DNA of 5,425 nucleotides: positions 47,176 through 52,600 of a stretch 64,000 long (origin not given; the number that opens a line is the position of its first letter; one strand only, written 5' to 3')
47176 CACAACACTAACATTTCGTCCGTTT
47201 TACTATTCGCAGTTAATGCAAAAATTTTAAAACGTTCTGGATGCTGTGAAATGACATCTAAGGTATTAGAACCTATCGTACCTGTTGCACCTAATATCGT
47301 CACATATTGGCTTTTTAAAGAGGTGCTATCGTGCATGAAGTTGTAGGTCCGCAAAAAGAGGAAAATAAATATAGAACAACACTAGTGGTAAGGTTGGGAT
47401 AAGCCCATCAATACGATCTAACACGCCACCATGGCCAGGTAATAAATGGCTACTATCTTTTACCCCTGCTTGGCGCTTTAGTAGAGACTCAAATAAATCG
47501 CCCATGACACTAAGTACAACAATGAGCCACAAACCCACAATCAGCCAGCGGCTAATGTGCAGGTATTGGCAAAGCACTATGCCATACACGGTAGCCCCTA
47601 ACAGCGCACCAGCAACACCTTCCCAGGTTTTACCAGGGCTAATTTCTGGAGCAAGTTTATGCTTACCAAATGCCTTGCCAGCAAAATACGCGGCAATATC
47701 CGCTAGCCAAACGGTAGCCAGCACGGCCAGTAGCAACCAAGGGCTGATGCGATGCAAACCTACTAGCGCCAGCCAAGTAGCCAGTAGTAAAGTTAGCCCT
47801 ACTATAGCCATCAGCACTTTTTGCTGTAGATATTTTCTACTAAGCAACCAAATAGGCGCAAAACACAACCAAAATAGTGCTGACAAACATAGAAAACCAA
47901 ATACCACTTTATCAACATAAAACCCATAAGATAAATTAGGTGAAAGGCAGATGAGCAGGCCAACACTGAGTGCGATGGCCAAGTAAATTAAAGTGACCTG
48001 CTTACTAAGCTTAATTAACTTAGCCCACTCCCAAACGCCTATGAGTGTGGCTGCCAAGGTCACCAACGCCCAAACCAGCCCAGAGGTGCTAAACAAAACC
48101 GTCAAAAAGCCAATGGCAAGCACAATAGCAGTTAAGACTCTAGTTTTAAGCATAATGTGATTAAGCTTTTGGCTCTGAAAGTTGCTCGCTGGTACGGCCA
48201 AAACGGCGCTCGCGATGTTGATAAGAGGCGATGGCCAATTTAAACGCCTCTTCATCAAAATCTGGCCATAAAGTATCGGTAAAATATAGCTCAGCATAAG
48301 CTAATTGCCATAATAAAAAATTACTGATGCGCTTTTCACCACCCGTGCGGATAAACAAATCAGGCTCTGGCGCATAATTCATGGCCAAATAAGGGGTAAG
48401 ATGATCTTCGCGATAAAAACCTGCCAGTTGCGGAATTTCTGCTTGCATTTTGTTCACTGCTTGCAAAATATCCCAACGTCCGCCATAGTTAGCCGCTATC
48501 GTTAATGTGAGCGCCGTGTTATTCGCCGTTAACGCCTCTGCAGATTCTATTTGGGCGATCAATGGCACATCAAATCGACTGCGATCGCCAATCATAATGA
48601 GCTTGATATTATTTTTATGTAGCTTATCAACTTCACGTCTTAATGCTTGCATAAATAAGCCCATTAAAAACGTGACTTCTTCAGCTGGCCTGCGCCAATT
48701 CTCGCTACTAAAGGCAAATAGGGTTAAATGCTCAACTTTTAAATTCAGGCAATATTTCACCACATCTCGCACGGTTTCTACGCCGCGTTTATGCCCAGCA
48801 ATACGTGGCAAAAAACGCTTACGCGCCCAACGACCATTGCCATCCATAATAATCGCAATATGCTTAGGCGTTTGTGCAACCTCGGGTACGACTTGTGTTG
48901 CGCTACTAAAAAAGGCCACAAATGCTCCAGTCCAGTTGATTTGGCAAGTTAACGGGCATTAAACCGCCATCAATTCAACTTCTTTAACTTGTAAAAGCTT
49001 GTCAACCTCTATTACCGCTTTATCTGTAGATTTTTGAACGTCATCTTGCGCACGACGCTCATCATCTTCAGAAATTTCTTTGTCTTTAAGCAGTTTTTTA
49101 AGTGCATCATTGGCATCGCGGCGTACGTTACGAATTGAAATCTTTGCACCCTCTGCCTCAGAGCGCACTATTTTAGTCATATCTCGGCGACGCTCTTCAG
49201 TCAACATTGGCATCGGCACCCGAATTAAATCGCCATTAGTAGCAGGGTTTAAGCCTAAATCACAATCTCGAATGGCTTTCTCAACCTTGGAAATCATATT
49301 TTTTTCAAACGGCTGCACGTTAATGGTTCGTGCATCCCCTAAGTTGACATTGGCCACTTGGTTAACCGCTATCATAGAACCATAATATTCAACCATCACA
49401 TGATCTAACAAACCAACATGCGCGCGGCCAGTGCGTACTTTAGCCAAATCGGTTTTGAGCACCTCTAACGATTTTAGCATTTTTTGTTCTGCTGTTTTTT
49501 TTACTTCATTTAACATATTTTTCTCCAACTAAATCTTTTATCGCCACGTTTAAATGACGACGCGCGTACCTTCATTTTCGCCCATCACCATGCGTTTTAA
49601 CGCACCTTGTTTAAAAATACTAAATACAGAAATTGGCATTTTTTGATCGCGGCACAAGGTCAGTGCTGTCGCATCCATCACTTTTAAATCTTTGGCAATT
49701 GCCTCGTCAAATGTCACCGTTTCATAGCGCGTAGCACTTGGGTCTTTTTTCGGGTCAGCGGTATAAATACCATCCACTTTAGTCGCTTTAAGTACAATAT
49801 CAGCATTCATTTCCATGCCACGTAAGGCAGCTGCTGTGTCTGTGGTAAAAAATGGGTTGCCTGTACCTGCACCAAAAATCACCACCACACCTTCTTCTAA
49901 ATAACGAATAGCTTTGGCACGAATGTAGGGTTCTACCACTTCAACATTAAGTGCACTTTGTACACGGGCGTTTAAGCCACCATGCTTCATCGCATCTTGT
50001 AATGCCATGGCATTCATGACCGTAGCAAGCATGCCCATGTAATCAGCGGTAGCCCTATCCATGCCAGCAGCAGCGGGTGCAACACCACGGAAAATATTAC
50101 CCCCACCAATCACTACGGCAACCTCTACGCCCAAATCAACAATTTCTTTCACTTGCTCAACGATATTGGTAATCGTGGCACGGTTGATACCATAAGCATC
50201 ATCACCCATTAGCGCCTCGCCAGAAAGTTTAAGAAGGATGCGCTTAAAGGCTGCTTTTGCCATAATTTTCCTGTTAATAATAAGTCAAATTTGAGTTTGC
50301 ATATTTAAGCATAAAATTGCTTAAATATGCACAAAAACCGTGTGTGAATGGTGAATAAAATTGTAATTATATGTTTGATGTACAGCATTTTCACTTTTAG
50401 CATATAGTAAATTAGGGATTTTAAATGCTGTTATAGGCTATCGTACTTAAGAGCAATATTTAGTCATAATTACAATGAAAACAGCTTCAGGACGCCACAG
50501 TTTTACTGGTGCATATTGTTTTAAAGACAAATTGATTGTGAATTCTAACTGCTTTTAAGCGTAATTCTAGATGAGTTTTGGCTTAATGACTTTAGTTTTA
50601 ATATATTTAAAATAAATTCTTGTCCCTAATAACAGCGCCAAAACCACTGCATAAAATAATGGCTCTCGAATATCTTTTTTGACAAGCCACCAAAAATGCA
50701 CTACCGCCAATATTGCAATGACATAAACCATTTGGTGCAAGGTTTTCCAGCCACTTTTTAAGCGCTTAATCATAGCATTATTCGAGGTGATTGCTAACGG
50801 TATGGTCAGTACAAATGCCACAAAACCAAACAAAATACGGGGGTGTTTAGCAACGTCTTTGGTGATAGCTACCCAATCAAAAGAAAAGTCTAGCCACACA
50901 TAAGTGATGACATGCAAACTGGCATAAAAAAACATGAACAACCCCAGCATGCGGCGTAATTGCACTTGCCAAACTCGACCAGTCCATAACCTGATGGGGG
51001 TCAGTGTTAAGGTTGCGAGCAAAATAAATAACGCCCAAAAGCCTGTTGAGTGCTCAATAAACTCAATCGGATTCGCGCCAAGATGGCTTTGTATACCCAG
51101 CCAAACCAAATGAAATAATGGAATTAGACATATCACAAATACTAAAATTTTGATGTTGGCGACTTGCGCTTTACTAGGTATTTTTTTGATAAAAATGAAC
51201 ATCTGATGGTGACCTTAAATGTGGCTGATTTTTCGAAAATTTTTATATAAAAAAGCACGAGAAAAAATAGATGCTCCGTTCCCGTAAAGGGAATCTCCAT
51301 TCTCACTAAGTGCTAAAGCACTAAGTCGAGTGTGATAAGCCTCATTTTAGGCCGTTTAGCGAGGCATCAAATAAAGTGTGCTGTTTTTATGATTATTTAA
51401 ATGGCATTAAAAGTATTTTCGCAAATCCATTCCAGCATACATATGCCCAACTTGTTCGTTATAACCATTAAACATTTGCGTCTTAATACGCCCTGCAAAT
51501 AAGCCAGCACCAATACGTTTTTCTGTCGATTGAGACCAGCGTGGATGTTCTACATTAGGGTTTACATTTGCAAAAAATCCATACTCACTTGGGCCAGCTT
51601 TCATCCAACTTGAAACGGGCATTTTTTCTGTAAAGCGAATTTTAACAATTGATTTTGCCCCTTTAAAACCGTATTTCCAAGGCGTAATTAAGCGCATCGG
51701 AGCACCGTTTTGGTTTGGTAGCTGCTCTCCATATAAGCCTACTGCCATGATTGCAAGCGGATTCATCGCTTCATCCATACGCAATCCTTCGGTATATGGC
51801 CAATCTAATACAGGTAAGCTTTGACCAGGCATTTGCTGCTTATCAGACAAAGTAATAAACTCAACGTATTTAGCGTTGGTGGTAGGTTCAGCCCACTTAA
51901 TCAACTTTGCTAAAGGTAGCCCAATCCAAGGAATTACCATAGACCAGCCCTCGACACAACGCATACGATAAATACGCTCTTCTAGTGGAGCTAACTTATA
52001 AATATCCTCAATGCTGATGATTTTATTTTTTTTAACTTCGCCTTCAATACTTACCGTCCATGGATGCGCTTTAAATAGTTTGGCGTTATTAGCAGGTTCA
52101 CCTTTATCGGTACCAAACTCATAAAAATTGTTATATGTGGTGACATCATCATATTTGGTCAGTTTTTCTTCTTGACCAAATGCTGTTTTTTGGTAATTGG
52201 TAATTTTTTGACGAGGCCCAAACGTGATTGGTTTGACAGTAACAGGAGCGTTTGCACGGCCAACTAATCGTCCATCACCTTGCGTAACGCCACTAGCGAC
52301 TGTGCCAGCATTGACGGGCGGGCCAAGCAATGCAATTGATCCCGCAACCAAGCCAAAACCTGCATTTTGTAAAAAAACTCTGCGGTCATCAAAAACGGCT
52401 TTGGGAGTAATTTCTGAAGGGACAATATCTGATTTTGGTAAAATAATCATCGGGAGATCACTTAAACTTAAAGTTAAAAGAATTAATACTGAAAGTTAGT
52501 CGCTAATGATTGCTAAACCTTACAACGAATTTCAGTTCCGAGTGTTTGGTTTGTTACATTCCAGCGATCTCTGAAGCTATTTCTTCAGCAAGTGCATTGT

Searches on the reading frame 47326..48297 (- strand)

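Call 60: search_protein_families(library=pfam, proteins=[window:47326-48297:-], max_evalue=0.00001)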
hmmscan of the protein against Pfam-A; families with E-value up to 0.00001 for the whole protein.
window:47326-48297:- (323 aa): 1 family
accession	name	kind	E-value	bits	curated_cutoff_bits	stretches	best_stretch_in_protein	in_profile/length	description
PF01148.25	CTP_transf_1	-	2.6e-58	198.4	24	1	51-311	1-262/264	Cytidylyltransferase family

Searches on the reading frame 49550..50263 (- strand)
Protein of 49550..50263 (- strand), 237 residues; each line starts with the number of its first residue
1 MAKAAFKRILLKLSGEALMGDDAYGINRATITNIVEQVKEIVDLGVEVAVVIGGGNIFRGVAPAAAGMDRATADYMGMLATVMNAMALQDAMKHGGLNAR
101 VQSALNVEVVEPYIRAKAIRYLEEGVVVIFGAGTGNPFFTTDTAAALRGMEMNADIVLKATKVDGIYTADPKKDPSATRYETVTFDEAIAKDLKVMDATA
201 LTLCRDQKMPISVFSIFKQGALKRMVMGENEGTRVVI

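Call 60: search_protein_families(library=pfam, proteins=[window:49550-50263:-], max_evalue=0.00001)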
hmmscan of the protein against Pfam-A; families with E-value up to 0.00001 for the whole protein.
window:49550-50263:- (237 aa): 1 family
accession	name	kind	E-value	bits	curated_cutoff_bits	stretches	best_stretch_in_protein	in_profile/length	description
PF00696.33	AA_kinase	-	1.6e-36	126.6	24.9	1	7-215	1-234/234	Amino acid kinase family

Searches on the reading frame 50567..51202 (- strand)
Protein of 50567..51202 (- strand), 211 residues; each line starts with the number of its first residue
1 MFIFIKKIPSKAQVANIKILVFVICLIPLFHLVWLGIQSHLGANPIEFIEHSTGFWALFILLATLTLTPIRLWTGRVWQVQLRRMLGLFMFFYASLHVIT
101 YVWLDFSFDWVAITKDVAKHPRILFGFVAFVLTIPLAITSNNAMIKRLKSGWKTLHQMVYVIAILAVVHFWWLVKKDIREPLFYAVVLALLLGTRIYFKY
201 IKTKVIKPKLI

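Call 81: search_protein_families(library=pfam, proteins=[window:50567-51202:-], max_evalue=1)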
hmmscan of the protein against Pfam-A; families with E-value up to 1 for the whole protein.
window:50567-51202:- (211 aa): 1 family
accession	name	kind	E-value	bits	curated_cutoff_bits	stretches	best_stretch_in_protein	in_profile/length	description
PF01794.25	Ferric_reduct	-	5.2e-17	62.5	28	1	53-167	1-121/121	Ferric reductase like transmembrane component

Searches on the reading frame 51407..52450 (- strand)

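Call 60: search_protein_families(library=pfam, proteins=[window:51407-52450:-], max_evalue=0.00001)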
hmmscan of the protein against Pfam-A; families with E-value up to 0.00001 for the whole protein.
window:51407-52450:- (347 aa): 1 family
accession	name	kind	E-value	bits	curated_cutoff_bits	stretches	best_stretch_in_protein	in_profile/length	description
PF00174.25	Oxidored_molyb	-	8.9e-30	103.9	24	1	127-282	8-169/169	Oxidoreductase molybdopterin binding domain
